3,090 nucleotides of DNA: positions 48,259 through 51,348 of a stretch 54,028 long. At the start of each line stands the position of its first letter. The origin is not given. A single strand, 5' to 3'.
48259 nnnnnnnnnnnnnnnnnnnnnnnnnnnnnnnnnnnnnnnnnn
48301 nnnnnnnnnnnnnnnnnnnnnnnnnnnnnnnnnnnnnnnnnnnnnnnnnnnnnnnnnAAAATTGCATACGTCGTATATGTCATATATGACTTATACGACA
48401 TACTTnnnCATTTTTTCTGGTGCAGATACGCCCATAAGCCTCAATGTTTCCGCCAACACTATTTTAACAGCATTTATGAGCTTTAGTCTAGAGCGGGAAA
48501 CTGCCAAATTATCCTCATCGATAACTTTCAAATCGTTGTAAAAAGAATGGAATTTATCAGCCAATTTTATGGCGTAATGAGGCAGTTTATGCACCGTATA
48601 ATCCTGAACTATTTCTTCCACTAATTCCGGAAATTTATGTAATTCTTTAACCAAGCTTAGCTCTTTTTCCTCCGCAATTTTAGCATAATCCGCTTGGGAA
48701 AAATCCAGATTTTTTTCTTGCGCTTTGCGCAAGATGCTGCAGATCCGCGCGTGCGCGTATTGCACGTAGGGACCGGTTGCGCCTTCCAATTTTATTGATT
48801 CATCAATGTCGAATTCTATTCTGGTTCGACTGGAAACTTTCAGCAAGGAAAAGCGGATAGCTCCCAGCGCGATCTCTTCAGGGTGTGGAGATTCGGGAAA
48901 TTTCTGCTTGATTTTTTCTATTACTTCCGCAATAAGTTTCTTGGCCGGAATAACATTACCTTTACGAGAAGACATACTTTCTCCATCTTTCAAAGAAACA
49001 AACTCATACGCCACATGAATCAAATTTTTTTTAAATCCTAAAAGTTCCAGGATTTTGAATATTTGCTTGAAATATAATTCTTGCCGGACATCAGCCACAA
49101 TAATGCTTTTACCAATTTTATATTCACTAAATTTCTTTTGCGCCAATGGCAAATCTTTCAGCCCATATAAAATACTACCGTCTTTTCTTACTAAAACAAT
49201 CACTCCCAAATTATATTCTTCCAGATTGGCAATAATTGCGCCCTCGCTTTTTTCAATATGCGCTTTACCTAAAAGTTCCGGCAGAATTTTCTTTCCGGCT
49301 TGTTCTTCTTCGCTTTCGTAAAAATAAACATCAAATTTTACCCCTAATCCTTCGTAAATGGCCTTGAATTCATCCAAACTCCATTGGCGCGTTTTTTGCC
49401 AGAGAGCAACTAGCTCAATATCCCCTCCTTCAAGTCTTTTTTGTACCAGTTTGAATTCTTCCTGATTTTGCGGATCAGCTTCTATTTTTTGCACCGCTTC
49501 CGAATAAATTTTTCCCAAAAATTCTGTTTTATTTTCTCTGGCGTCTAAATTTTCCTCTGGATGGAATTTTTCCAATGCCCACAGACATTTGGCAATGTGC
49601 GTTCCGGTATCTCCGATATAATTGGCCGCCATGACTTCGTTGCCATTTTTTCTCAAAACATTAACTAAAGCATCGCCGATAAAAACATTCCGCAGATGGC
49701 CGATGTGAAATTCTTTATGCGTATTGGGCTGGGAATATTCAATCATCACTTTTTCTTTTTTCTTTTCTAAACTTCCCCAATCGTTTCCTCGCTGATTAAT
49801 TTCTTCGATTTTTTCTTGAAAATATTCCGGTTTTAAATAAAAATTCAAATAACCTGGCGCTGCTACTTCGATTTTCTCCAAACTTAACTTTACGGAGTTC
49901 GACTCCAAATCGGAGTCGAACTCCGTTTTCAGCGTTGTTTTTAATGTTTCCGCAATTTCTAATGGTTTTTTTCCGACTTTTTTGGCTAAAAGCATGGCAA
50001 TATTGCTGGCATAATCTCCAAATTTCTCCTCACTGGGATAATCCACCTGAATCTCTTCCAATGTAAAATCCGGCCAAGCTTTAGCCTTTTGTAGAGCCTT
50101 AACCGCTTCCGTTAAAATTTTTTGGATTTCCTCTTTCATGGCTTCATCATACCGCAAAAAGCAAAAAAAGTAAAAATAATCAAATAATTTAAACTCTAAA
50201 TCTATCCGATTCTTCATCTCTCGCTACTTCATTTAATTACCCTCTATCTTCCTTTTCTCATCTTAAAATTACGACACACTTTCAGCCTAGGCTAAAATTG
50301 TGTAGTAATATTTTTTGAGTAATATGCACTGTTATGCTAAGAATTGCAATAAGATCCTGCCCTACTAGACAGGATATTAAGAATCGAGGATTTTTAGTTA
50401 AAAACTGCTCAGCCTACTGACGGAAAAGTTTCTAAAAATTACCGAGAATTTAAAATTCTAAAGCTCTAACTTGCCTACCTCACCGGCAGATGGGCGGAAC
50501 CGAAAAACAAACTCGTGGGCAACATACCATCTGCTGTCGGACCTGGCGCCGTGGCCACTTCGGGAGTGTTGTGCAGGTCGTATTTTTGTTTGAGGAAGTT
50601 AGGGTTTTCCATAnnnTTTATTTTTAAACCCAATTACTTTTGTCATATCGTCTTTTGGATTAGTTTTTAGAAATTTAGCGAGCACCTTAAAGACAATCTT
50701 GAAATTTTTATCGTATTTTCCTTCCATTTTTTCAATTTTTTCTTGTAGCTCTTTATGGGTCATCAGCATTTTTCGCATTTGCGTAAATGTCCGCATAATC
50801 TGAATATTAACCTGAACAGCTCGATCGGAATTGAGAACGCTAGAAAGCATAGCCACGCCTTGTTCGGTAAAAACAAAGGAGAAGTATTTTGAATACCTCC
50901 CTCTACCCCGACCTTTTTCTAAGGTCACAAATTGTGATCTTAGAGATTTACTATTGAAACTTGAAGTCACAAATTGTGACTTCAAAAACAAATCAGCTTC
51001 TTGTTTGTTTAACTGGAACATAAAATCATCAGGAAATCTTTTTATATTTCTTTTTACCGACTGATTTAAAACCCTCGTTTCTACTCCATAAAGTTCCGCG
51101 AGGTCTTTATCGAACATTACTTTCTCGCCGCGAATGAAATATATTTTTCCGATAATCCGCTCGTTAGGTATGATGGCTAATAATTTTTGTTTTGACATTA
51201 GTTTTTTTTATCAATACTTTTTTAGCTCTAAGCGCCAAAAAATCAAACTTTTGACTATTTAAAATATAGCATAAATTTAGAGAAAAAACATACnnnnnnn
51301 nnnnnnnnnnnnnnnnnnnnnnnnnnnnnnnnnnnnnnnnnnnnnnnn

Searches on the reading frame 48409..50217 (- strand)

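Call 93: search_protein_families(library=pfam, proteins=[window:48409-50217:-], max_evalue=0.01)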
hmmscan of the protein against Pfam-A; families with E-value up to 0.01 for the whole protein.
window:48409-50217:- (603 aa): 6 families
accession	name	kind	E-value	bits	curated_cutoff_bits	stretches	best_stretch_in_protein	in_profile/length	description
PF00750.26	tRNA-synt_1d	-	3.1e-47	161.7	23.3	1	146-442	11-308/349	tRNA synthetases class I (R), catalytic domain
PF05746.21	DALR_1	-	3e-37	127.7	22.3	1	485-603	1-117/117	DALR anticodon binding domain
PF03485.21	Arg_tRNA_synt_N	-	2.9e-19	69.9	21.5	1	30-128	2-85/85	Arginyl tRNA synthetase N terminal domain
PF01921.24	tRNA-synt_1f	-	2.1e-05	24.1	27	0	389-429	257-297/360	tRNA synthetases class I (K)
PF00133.28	tRNA-synt_1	-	0.00098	18.4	22.7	0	150-197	18-65/414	tRNA synthetases class I (I, L, M and V)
PF09334.17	tRNA-synt_1g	-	0.0017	17.6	20.1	0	166-207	10-51/391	tRNA synthetases class I (M)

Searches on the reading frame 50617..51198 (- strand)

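Call 70: search_protein_families(library=pfam, proteins=[window:50617-51198:-], max_evalue=0.01)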
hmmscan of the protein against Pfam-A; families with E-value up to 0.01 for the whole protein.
window:50617-51198:- (194 aa): 4 families
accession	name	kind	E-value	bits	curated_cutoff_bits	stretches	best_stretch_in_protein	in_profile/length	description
PF10543.14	ORF6N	-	2.1e-31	108.5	27.8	1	18-121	2-86/86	ORF6N domain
PF09669.15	Phage_pRha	-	0.0015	19.5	29.9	0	89-143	39-91/91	Phage regulatory protein Rha (Phage_pRha)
PF23268.1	RIN1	-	0.0035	18.1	27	1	132-173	42-83/95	RIN1-like domain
PF18032.6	FRP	-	0.0085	16.9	26.6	0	136-180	33-77/99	Photoprotection regulator fluorescence recovery protein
